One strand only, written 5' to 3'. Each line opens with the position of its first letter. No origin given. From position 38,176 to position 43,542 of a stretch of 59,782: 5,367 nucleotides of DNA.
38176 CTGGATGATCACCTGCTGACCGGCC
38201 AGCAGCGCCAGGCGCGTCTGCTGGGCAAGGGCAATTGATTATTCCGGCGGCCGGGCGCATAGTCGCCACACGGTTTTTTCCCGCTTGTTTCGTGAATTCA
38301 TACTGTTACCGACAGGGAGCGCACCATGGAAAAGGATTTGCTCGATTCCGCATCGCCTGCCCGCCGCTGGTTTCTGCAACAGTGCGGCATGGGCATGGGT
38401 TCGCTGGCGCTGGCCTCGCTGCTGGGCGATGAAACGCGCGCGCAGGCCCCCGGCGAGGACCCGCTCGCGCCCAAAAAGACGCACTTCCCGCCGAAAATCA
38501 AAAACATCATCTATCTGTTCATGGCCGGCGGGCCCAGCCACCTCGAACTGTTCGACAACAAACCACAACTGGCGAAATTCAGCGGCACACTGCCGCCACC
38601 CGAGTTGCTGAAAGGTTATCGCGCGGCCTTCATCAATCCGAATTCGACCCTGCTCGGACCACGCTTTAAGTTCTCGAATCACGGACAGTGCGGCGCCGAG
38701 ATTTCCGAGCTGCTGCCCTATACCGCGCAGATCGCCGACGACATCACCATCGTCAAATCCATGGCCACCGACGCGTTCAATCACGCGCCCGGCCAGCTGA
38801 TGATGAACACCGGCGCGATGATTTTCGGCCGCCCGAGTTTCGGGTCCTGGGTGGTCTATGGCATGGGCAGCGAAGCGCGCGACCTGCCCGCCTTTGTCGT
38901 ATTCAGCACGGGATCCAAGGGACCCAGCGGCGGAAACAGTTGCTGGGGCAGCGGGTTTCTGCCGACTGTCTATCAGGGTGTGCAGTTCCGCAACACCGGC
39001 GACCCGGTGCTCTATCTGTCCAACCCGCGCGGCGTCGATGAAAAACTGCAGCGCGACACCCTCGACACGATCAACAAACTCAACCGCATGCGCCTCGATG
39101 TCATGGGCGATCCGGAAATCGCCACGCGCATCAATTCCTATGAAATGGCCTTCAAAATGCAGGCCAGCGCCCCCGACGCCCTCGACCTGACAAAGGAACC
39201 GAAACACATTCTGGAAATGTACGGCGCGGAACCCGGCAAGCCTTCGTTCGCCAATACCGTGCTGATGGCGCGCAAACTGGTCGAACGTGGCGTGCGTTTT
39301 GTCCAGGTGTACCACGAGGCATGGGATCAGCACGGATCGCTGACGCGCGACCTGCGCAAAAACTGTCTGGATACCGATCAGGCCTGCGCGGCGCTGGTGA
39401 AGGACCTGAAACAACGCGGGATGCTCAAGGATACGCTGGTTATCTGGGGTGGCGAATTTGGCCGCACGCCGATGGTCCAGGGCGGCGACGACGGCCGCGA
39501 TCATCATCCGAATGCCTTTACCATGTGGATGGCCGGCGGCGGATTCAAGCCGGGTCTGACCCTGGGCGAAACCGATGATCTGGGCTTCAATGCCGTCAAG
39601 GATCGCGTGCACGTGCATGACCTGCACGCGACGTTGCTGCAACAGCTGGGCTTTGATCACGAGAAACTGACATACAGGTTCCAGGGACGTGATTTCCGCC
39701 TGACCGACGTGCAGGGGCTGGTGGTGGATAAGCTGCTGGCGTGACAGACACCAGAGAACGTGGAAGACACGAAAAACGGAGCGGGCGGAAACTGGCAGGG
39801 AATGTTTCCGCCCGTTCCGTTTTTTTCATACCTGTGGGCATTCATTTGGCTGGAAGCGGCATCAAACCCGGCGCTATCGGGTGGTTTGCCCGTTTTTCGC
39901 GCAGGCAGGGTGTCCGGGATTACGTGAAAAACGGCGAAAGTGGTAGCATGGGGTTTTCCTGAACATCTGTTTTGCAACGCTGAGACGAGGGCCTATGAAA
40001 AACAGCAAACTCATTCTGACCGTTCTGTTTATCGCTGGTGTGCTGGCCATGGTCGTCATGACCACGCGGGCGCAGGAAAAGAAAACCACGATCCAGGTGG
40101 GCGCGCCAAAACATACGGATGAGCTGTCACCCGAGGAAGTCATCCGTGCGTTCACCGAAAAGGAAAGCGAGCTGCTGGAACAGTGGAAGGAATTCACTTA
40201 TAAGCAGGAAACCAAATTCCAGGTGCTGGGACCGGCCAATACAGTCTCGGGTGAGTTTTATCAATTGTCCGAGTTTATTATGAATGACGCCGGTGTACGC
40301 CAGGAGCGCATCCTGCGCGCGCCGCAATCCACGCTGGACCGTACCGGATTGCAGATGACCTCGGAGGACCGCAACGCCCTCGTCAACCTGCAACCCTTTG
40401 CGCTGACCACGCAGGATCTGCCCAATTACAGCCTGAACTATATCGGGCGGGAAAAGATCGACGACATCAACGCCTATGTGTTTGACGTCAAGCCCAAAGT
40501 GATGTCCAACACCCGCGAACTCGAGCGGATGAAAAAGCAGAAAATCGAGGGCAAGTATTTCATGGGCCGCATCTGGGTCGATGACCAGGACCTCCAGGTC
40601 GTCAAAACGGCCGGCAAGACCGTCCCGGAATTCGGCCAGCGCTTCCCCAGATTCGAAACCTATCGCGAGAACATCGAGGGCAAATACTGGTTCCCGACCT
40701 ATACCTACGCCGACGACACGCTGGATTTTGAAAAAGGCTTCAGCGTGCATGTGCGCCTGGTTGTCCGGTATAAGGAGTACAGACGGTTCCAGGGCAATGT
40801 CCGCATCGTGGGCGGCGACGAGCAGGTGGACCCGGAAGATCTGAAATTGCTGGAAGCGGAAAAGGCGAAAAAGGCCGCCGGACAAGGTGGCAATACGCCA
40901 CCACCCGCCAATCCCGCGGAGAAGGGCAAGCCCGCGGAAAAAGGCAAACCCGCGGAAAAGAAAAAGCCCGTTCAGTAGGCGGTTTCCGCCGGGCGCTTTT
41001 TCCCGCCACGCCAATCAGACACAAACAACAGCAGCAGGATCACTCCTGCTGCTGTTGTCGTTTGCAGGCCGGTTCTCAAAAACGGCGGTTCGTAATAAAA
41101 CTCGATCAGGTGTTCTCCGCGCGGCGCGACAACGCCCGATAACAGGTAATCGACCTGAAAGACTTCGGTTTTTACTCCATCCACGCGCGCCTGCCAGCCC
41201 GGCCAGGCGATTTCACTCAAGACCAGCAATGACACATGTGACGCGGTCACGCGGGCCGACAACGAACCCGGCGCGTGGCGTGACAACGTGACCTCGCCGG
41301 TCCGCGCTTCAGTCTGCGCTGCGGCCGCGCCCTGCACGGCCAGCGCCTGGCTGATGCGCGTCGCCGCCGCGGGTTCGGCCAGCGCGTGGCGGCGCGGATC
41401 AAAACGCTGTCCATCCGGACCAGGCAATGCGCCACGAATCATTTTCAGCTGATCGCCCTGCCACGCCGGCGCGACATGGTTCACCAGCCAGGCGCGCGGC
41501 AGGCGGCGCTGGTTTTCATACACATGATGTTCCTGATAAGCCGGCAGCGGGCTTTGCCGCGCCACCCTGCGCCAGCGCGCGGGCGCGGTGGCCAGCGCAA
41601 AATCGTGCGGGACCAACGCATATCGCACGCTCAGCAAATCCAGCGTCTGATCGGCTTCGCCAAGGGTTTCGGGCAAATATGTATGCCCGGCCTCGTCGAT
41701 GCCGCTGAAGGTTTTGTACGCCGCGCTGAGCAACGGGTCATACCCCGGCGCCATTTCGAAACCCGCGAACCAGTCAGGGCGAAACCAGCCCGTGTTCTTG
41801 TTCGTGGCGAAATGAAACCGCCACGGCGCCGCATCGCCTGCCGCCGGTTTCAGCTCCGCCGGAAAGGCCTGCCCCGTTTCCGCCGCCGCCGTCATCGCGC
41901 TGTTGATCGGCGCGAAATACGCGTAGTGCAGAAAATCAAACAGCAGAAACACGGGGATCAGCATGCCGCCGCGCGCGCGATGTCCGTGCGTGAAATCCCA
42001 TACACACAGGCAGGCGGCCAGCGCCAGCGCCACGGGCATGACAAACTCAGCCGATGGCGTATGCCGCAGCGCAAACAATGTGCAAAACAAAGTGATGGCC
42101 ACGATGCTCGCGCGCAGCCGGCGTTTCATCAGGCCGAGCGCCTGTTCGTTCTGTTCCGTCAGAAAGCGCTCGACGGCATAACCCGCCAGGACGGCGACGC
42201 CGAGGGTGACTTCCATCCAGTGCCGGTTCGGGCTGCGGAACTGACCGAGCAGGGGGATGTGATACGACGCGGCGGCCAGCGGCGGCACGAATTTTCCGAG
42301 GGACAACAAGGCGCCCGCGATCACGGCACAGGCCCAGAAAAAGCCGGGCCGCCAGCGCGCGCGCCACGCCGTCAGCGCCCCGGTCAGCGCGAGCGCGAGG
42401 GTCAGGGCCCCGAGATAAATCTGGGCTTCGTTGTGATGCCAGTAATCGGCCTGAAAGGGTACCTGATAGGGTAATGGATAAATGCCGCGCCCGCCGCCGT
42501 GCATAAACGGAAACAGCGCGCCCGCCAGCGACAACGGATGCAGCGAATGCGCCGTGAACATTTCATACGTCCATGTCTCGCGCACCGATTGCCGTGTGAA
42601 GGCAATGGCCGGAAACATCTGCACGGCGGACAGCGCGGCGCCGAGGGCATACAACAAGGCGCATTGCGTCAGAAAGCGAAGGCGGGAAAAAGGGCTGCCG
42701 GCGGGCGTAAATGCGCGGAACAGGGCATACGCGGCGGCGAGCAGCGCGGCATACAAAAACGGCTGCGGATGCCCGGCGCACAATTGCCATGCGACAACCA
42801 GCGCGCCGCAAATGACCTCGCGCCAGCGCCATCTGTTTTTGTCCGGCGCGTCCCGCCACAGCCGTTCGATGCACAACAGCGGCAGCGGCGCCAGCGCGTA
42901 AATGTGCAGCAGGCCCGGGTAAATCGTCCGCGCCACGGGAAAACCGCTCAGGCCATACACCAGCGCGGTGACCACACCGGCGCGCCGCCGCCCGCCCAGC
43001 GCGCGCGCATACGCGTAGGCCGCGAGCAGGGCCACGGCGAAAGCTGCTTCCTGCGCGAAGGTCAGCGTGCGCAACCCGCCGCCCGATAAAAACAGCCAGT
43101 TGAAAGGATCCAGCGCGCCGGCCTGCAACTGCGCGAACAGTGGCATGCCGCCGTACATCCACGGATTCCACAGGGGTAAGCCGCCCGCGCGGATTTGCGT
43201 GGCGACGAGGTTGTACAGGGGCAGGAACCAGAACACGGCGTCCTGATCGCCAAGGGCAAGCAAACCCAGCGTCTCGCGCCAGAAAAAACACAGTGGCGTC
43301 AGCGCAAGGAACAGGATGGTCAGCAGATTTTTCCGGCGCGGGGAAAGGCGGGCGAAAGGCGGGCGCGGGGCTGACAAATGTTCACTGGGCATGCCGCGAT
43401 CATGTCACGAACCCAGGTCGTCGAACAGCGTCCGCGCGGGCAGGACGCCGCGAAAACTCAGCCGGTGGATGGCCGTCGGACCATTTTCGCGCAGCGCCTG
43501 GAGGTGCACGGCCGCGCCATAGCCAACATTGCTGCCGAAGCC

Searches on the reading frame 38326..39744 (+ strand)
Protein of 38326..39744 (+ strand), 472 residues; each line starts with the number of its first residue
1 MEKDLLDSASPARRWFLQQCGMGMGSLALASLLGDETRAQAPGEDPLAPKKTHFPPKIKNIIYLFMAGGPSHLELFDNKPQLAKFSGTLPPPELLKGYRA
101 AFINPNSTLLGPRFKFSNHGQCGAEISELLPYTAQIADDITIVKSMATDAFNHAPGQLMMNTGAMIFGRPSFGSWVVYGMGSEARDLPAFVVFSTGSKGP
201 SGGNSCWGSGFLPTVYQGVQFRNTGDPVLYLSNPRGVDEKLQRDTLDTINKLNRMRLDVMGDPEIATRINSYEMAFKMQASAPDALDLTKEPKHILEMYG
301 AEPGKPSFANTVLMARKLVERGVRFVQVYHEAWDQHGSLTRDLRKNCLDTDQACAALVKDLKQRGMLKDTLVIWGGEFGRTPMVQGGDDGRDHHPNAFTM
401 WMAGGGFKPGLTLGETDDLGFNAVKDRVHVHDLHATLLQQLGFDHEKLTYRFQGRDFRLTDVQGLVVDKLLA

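Call 78: search_protein_families(library=pfam, proteins=[window:38326-39744:+], max_evalue=0.00001)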
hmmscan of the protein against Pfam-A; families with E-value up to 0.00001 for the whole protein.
window:38326-39744:+ (472 aa): 1 family
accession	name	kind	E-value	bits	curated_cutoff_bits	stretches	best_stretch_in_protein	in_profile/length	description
PF07394.17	DUF1501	-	3.3e-158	527.4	27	1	59-471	2-390/390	Protein of unknown function (DUF1501)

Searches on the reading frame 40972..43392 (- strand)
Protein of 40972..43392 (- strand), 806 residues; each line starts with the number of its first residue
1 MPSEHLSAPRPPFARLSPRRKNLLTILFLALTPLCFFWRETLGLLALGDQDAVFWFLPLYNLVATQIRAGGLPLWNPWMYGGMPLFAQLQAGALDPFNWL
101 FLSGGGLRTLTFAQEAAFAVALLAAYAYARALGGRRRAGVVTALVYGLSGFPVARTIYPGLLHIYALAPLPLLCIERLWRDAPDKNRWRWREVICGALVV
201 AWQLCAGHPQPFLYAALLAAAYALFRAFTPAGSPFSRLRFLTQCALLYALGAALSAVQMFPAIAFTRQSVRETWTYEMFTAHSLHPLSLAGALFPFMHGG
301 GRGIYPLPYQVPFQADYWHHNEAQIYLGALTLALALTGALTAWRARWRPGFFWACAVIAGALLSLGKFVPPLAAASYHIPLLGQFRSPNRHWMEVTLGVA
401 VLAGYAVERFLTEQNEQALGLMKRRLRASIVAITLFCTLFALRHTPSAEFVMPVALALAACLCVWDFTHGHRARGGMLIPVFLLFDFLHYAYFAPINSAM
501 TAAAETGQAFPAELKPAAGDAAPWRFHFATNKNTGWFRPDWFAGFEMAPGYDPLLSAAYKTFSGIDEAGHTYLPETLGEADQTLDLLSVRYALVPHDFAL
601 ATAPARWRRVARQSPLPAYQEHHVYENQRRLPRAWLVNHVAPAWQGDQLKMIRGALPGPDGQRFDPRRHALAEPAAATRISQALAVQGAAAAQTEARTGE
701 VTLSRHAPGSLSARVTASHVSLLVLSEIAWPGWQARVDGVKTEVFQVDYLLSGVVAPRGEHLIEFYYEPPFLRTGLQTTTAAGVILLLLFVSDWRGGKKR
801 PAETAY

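Call 78: search_protein_families(library=pfam, proteins=[window:40972-43392:-], max_evalue=0.00001)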
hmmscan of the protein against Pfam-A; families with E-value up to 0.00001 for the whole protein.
window:40972-43392:- (806 aa): 1 family
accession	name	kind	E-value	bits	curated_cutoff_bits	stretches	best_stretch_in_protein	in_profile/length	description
PF09586.16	YfhO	-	1.8e-12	47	28.5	1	695-776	750-832/835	Bacterial membrane protein YfhO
